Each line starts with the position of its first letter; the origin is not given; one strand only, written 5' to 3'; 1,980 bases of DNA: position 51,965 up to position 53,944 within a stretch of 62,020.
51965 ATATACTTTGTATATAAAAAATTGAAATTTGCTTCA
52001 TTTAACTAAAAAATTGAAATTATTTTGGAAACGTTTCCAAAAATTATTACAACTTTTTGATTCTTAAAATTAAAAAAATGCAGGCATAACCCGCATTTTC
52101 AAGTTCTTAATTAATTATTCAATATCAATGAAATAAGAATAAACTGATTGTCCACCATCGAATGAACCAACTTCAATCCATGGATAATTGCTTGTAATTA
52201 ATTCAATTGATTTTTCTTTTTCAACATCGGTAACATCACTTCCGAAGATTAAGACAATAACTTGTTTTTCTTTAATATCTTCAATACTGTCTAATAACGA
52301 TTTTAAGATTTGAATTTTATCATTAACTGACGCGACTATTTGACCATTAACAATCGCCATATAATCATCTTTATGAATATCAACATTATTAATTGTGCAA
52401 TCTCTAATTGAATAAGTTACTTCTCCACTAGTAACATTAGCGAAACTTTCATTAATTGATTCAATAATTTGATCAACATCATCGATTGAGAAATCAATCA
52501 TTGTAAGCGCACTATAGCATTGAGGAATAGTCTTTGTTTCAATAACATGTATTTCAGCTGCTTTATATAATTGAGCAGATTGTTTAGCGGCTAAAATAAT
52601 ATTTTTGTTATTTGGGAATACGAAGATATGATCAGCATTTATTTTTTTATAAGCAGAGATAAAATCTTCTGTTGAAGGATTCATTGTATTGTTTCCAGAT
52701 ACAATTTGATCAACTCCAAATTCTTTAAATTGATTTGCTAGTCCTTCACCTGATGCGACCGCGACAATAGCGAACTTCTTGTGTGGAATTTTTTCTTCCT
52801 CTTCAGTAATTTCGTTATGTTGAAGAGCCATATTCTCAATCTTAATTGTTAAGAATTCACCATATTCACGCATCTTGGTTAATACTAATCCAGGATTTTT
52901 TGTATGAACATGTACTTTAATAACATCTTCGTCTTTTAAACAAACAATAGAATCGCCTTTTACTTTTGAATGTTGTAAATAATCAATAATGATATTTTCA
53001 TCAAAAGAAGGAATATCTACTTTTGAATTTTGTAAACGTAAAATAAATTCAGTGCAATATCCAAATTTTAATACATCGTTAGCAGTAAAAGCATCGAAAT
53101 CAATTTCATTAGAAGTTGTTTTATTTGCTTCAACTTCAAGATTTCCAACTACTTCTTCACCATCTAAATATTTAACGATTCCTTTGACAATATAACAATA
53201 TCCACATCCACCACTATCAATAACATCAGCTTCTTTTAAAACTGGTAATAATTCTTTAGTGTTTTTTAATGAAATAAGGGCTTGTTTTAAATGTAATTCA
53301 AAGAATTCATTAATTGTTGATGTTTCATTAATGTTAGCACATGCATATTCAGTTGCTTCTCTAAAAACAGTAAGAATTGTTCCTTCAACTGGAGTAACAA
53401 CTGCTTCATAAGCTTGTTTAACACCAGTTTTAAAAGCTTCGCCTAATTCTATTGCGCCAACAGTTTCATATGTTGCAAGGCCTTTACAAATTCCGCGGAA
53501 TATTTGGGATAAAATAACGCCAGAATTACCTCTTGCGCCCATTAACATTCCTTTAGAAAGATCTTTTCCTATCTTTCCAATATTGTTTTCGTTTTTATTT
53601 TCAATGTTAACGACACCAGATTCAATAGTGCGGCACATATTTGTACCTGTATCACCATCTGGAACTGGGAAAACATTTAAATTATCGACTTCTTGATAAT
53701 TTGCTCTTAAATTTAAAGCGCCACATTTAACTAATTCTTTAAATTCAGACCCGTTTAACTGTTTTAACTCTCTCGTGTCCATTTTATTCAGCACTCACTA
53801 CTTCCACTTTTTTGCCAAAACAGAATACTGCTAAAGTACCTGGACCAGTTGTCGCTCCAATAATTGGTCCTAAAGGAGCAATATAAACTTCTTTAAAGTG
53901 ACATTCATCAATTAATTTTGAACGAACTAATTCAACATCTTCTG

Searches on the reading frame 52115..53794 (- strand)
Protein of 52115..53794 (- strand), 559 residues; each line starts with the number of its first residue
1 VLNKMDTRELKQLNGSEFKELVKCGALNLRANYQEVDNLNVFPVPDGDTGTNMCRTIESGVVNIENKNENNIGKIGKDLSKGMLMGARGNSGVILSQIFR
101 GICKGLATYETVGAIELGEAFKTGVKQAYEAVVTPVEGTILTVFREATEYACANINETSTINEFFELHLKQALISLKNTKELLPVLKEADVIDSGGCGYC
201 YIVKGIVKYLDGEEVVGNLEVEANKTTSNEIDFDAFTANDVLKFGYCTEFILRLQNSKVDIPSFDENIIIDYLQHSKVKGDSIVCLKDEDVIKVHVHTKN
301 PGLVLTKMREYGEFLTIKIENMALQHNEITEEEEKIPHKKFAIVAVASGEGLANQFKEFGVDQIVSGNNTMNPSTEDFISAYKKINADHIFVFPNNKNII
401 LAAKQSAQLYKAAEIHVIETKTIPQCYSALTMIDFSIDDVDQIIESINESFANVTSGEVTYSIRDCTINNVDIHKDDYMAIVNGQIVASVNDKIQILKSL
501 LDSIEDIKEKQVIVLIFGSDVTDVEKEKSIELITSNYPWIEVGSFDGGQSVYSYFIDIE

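Call 12: search_protein_families(library=pfam, proteins=[window:52115-53794:-], max_evalue=0.0001)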
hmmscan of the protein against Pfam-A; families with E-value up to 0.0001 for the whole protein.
window:52115-53794:- (559 aa): 3 families
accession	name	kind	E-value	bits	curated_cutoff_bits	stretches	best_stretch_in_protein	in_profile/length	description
PF13684.11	FakA-like_C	-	2.4e-64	217.1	23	1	342-559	1-216/216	Fatty acid kinase subunit A-like, C-terminal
PF02734.22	Dak2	-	9.5e-40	136.8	27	1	43-207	1-173/174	DAK2 domain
PF21645.3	FakA-like_M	-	1.8e-24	85.8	24.9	1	243-328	1-79/80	Fatty acid kinase subunit A-like, middle domain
